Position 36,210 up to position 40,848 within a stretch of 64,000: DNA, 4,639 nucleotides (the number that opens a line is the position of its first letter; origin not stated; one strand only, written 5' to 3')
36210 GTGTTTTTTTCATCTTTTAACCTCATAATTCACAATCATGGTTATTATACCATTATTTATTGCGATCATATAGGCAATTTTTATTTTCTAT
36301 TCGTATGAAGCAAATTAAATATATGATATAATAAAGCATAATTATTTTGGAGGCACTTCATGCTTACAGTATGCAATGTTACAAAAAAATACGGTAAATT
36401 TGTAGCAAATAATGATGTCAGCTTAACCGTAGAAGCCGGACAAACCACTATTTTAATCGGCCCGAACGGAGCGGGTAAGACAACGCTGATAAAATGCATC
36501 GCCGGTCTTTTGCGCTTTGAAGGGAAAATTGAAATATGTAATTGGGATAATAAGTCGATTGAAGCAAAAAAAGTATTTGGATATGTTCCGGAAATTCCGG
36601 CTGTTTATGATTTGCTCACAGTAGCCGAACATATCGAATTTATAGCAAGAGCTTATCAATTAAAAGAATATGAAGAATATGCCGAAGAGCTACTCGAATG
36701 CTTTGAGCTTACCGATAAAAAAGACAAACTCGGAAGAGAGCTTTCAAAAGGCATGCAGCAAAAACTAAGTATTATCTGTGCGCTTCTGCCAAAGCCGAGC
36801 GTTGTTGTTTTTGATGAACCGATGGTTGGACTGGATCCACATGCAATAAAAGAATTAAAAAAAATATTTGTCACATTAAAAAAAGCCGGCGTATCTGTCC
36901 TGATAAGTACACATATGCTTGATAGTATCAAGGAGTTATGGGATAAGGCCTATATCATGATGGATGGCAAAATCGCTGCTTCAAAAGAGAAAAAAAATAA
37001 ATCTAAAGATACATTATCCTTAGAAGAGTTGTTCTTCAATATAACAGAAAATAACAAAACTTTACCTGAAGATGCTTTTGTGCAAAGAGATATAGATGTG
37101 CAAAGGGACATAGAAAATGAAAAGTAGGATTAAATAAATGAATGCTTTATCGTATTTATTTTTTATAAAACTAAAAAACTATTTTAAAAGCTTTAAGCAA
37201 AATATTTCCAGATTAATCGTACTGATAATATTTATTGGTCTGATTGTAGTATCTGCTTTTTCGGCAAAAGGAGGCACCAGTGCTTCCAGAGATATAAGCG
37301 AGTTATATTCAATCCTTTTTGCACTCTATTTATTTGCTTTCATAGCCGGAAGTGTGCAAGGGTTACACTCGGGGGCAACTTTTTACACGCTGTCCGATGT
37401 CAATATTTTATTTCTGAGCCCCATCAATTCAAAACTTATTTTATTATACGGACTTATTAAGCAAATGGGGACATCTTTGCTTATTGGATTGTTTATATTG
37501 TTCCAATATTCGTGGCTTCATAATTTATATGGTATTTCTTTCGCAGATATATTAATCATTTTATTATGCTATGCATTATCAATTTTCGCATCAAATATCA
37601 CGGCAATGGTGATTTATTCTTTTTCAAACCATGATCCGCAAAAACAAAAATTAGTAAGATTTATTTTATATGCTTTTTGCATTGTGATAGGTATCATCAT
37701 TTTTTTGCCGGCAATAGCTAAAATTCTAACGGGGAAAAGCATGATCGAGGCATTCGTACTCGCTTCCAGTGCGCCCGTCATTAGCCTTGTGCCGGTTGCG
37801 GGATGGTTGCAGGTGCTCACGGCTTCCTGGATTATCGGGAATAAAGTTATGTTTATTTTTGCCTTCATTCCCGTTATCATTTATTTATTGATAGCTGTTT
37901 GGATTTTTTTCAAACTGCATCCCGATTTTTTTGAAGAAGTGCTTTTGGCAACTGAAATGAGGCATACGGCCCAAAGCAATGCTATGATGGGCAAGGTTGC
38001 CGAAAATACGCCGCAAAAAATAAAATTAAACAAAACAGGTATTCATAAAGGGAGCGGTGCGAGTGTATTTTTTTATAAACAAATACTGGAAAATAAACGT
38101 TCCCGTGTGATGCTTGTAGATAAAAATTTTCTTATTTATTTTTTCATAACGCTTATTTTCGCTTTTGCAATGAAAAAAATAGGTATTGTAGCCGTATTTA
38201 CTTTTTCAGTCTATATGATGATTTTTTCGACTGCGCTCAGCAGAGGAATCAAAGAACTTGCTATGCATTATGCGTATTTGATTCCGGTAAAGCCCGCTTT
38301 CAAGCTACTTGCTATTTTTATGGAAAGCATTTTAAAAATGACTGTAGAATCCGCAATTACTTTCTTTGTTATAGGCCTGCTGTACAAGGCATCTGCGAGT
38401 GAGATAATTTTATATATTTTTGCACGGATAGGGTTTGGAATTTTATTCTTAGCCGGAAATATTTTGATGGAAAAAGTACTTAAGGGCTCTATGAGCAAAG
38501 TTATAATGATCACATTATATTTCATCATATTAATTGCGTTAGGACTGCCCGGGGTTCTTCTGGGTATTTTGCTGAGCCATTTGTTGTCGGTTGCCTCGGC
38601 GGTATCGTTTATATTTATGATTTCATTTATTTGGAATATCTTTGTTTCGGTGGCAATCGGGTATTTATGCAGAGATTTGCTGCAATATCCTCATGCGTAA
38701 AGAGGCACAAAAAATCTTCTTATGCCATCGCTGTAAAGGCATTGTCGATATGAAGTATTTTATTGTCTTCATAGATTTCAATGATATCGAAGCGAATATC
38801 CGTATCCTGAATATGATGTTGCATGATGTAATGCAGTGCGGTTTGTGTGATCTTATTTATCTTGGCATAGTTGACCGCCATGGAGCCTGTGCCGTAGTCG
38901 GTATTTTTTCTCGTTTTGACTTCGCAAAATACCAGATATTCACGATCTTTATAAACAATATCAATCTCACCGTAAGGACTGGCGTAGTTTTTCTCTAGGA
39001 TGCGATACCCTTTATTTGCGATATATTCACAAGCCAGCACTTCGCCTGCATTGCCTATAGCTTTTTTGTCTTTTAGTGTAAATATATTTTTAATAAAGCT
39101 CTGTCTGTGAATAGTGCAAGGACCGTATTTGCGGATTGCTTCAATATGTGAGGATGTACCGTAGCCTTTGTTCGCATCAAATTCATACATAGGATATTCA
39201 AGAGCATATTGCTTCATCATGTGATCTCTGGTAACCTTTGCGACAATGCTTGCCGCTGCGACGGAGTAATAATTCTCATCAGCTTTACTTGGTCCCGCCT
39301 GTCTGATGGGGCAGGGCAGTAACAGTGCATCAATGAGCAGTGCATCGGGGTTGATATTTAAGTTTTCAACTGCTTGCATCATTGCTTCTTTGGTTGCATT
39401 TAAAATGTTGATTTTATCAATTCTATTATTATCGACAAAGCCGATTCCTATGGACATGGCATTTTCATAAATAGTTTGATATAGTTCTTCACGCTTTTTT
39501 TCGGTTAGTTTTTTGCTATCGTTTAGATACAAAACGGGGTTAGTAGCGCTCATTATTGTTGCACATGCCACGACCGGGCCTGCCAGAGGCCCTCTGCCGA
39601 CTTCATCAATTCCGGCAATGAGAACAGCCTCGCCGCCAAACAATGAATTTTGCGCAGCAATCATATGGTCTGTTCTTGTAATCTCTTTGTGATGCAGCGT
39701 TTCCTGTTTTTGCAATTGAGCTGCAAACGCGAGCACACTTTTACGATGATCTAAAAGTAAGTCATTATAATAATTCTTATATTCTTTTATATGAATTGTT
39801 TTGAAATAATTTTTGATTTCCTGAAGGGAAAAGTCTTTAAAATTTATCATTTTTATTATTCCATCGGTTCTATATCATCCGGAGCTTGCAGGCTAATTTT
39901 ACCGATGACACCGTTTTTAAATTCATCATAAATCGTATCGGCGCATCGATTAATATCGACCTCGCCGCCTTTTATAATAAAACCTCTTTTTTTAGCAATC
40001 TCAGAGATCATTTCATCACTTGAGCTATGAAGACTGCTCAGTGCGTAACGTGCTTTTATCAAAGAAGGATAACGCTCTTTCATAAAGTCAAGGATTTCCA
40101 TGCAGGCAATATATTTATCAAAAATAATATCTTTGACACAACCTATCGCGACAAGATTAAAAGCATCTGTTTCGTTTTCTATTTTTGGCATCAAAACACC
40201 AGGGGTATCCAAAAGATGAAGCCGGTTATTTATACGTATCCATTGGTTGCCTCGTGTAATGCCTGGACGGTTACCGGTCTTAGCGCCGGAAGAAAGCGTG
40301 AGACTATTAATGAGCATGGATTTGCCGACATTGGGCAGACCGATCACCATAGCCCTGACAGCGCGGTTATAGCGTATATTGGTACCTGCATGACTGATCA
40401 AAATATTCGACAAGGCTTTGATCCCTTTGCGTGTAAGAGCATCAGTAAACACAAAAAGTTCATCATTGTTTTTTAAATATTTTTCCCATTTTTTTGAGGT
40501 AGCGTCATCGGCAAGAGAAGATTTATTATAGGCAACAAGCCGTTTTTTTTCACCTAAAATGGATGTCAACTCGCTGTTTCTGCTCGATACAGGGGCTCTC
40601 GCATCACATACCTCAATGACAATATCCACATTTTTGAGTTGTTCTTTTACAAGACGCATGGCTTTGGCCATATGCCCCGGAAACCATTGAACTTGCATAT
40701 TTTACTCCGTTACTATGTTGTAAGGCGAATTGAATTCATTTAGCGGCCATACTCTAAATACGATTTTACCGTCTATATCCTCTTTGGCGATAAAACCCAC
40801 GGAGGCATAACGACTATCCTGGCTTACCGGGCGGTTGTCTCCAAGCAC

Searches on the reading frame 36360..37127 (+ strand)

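Call 37: search_protein_families(library=pfam, proteins=[window:36360-37127:+], max_evalue=0.0001)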
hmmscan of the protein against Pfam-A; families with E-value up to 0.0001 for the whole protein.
window:36360-37127:+ (255 aa): 3 families
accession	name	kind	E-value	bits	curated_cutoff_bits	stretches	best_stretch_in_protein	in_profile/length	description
PF00005.33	ABC_tran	-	7.3e-27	95.1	25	1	18-155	2-136/137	ABC transporter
PF13304.12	AAA_21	-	1.2e-17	65.4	27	2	126-185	236-298/304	AAA domain, putative AbiEii toxin, Type IV TA system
PF13175.12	AAA_15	-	7e-05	23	32.1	0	29-219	25-169/374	AAA ATPase domain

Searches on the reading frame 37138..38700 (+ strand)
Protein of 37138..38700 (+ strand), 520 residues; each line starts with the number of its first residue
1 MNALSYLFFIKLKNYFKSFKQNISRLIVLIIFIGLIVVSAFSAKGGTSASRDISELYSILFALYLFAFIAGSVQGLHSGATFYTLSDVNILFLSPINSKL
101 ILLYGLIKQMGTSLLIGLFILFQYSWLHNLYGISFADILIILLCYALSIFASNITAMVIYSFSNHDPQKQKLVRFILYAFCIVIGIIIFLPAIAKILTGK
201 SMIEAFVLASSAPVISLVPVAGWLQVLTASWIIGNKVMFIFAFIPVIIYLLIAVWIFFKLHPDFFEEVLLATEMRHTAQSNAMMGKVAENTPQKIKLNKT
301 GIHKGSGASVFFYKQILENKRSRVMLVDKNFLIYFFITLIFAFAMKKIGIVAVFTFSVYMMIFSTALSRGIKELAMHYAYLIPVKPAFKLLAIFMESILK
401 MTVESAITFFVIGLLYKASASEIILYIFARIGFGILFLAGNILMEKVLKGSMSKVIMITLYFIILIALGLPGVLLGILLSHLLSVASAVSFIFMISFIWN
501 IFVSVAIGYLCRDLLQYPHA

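Call 37: search_protein_families(library=pfam, proteins=[window:37138-38700:+], max_evalue=0.0001)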
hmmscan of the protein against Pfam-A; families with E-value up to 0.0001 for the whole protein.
window:37138-38700:+ (520 aa): 1 family
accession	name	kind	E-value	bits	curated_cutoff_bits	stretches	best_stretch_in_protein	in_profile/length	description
PF16962.11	ABC_export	-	2.7e-100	336.8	29.7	1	1-516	1-528/531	Putative ABC exporter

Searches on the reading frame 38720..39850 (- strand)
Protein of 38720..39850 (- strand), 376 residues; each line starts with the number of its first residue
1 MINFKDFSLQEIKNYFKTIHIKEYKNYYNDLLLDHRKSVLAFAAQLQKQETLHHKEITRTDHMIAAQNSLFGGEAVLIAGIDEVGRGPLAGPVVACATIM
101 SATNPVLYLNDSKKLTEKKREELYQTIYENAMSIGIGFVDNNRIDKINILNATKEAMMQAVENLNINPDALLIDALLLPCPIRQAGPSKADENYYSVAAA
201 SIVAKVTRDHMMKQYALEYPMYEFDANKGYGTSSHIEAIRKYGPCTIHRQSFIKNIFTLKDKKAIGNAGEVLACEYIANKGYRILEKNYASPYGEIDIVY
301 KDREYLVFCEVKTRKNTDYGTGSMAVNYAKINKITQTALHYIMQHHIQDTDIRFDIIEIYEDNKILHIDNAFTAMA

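Call 37: search_protein_families(library=pfam, proteins=[window:38720-39850:-], max_evalue=0.0001)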
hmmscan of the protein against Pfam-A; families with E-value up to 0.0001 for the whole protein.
window:38720-39850:- (376 aa): 2 families
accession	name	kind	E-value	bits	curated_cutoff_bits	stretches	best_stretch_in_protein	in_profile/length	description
PF01351.25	RNase_HII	-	8.6e-43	147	25.8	1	79-253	1-197/199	Ribonuclease HII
PF02021.23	UPF0102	-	6e-26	91.1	23.6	1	269-359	1-80/80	Uncharacterised protein family UPF0102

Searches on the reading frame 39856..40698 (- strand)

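Call 37: search_protein_families(library=pfam, proteins=[window:39856-40698:-], max_evalue=0.0001)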
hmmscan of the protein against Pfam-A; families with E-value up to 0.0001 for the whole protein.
window:39856-40698:- (280 aa): 2 families
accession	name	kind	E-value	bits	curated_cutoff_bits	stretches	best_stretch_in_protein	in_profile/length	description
PF01926.29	MMR_HSR1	-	2.2e-17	63.7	21.9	1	116-170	2-58/113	50S ribosome-binding GTPase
PF02421.24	FeoB_N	-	1.1e-08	35.2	27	1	116-169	3-58/156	Ferrous iron transport protein B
